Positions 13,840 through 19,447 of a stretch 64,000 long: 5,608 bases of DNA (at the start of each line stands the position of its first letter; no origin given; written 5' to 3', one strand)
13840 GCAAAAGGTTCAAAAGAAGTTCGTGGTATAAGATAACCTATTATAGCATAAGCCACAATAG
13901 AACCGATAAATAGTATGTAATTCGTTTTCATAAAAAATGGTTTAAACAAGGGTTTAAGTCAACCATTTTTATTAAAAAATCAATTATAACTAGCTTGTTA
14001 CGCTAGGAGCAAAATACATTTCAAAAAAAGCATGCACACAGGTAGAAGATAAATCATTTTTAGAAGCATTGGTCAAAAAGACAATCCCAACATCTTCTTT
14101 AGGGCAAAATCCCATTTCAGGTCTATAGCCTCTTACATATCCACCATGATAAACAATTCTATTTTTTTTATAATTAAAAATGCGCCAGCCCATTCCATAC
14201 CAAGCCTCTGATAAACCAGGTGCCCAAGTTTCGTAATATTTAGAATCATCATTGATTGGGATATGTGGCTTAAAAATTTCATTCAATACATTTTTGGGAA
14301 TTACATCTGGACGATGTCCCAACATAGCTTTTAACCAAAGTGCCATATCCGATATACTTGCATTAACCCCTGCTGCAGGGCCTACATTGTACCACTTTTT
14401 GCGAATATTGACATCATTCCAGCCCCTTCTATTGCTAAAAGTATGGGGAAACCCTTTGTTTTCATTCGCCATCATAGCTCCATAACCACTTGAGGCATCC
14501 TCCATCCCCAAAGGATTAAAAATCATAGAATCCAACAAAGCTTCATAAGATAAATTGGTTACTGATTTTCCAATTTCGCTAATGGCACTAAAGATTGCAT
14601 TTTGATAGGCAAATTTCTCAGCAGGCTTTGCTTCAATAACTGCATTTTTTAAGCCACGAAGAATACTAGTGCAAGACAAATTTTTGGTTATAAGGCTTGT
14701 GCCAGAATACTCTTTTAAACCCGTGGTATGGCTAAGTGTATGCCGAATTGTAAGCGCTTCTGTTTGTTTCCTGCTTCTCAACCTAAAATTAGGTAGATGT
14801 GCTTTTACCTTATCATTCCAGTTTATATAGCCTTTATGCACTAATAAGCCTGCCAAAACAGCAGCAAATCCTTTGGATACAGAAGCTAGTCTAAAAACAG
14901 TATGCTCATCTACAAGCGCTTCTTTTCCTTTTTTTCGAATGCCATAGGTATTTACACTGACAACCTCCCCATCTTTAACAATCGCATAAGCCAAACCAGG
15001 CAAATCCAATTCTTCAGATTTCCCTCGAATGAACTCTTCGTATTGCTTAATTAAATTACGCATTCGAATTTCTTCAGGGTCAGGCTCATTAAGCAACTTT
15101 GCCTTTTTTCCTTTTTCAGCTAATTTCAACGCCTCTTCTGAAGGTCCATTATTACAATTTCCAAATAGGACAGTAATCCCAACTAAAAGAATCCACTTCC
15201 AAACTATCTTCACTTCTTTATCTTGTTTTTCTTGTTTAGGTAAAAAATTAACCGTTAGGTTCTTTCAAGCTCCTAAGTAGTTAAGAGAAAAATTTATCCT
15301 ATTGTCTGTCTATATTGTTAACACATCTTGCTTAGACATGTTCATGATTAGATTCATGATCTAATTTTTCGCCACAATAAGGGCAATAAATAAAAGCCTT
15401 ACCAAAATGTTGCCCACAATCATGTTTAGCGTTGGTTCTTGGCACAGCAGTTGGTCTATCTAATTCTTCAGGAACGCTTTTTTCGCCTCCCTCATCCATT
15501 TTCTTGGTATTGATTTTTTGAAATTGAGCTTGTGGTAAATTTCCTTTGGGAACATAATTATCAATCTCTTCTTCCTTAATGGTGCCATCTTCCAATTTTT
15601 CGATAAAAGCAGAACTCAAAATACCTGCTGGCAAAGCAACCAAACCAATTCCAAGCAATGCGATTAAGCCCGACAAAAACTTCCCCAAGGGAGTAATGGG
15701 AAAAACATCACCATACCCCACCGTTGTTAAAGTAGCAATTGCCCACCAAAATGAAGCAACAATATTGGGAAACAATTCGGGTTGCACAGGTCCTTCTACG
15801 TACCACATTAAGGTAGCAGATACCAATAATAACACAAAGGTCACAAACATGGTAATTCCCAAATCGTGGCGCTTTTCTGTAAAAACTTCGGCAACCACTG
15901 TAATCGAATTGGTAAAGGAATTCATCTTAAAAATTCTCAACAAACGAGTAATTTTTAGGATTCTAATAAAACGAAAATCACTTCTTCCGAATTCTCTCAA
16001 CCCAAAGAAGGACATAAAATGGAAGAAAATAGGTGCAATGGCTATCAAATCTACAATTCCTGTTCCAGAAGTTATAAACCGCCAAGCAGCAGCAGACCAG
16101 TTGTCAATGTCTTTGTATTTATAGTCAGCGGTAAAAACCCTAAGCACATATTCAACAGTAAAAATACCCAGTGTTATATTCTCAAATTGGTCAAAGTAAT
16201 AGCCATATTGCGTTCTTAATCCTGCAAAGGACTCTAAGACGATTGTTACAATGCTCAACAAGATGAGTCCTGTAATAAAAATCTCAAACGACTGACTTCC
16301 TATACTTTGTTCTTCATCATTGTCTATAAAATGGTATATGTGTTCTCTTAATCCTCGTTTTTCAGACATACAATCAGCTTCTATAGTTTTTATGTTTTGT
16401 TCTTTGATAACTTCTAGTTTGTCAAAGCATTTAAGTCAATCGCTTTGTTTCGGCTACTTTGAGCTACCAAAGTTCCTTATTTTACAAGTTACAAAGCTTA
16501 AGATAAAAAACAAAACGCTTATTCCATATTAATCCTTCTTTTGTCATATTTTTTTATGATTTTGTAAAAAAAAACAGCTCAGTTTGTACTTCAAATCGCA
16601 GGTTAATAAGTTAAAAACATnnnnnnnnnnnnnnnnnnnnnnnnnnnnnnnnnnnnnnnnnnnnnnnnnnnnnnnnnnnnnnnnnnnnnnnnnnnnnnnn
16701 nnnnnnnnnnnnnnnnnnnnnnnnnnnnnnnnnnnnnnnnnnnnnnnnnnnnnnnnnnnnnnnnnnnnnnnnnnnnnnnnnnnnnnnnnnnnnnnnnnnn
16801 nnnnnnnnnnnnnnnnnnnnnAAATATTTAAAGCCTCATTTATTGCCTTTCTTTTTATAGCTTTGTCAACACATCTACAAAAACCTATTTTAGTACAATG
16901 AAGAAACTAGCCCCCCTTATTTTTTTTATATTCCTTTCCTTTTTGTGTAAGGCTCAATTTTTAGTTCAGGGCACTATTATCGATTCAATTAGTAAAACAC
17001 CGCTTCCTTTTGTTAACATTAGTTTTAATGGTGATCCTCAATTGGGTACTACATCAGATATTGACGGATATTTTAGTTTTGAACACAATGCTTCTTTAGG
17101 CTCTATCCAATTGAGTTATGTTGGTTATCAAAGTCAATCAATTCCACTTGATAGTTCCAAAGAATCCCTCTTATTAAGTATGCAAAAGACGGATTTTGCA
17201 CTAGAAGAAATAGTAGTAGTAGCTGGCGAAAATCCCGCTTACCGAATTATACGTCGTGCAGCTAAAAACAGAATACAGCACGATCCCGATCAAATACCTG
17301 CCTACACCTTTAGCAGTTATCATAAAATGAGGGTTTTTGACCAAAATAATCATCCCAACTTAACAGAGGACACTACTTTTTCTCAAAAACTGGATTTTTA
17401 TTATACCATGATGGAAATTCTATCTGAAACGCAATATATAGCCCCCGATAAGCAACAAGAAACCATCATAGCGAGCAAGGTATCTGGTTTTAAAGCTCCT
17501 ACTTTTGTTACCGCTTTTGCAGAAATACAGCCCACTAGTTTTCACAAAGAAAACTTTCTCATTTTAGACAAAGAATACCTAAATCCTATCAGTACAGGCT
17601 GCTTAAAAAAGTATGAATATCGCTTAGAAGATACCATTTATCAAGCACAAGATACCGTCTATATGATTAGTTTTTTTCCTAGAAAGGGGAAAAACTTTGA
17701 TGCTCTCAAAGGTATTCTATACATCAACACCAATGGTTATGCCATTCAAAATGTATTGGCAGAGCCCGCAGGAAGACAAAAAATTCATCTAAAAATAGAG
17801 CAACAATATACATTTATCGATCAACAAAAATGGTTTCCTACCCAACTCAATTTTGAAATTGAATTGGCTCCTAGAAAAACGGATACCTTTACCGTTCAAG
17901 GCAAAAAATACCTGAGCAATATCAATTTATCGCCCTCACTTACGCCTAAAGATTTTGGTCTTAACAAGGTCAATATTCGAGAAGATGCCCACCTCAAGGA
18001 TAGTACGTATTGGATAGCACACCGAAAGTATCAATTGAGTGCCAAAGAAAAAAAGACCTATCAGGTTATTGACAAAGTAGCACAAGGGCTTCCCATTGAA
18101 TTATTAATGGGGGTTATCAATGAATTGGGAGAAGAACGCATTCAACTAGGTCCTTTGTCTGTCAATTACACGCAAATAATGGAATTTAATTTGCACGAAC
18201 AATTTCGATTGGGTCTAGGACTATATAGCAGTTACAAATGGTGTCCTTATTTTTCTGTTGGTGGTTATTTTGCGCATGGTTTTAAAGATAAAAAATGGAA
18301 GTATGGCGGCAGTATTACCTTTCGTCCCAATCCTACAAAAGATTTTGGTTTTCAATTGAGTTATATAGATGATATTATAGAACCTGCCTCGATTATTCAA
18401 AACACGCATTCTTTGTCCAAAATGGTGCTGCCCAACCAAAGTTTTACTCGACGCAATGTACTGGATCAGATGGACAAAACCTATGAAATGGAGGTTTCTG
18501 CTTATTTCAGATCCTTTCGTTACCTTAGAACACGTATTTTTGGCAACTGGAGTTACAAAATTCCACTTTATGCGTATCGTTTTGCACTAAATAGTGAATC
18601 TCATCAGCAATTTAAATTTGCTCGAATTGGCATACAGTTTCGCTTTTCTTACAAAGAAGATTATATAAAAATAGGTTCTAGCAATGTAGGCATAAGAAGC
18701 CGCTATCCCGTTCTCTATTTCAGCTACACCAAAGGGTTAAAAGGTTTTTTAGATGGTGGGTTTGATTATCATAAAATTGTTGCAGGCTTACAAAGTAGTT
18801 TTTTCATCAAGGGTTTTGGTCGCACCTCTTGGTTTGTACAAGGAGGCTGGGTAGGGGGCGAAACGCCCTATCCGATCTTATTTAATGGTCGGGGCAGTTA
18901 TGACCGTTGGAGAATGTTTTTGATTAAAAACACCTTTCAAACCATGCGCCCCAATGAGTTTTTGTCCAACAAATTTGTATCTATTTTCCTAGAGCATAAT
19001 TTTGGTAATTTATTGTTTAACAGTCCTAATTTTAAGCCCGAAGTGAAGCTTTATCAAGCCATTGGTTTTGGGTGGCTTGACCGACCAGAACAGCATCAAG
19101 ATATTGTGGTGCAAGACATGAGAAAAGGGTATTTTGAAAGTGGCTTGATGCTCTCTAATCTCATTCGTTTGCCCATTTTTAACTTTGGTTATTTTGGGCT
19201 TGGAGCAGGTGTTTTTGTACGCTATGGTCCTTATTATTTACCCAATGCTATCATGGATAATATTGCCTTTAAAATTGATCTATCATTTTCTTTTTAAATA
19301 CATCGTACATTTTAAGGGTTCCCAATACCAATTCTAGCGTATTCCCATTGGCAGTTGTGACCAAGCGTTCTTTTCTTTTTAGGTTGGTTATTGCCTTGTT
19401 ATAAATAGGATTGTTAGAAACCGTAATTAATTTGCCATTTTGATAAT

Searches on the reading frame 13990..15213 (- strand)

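Call 36: search_protein_families(library=pfam, proteins=[window:13990-15213:-])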
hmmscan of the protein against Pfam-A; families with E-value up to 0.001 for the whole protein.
window:13990-15213:- (407 aa): 1 family
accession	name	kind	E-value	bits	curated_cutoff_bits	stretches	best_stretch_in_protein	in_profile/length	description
PF00144.29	Beta-lactamase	-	9e-50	170.1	27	1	60-386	3-313/329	Beta-lactamase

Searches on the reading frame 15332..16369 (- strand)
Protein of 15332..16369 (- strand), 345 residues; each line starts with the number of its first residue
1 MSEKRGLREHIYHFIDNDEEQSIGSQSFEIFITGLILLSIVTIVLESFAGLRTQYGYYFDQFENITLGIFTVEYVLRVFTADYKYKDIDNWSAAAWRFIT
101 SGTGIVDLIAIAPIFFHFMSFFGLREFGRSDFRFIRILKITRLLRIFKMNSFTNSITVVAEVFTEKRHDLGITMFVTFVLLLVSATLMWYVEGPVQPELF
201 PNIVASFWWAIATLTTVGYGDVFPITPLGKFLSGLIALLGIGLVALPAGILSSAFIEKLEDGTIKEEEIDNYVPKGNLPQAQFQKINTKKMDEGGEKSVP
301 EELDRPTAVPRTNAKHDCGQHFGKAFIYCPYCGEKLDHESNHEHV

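Call 36: search_protein_families(library=pfam, proteins=[window:15332-16369:-])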
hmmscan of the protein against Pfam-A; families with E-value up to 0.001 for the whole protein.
window:15332-16369:- (345 aa): 2 families
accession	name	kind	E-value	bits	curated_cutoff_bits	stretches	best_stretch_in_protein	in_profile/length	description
PF00520.37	Ion_trans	-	2.7e-29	102.5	25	1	26-257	2-235/241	Ion transport protein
PF07885.22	Ion_trans_2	-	5.8e-15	55.4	22.5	1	177-255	2-77/79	Ion channel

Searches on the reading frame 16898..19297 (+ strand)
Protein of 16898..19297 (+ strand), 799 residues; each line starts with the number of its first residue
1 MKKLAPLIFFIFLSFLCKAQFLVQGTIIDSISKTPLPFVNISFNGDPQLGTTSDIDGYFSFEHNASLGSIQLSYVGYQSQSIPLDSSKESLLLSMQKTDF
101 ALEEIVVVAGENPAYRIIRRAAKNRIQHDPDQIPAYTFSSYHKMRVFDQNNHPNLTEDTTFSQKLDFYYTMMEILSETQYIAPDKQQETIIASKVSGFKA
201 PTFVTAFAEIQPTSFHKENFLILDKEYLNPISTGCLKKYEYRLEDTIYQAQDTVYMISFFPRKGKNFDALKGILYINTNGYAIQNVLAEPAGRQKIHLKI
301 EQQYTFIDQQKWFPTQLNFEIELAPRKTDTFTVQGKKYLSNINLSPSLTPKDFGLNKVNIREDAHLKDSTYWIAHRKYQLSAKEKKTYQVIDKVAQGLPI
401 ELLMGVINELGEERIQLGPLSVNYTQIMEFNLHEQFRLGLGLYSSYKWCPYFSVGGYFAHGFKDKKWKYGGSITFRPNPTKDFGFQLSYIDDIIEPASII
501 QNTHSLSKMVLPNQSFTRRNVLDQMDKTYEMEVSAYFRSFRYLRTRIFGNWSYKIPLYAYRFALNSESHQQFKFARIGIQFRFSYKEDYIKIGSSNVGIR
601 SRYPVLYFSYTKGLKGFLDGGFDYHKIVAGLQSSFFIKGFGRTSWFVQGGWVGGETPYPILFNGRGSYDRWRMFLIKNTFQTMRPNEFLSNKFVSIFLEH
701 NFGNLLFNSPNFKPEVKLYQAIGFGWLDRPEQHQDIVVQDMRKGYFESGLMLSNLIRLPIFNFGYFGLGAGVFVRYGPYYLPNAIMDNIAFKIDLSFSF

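Call 36: search_protein_families(library=pfam, proteins=[window:16898-19297:+])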
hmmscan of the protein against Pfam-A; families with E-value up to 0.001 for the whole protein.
window:16898-19297:+ (799 aa): 3 families
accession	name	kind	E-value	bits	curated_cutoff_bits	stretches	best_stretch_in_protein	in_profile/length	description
PF18939.6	DUF5686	-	2.5e-44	152.2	39.2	1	117-733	1-660/669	Family of unknown function (DUF5686)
PF13715.12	CarbopepD_reg_2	-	2.4e-14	53.5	32.2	1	23-107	1-88/88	CarboxypepD_reg-like domain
PF13620.12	CarboxypepD_reg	-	7.6e-06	26.6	32.3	1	23-82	2-64/82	Carboxypeptidase regulatory-like domain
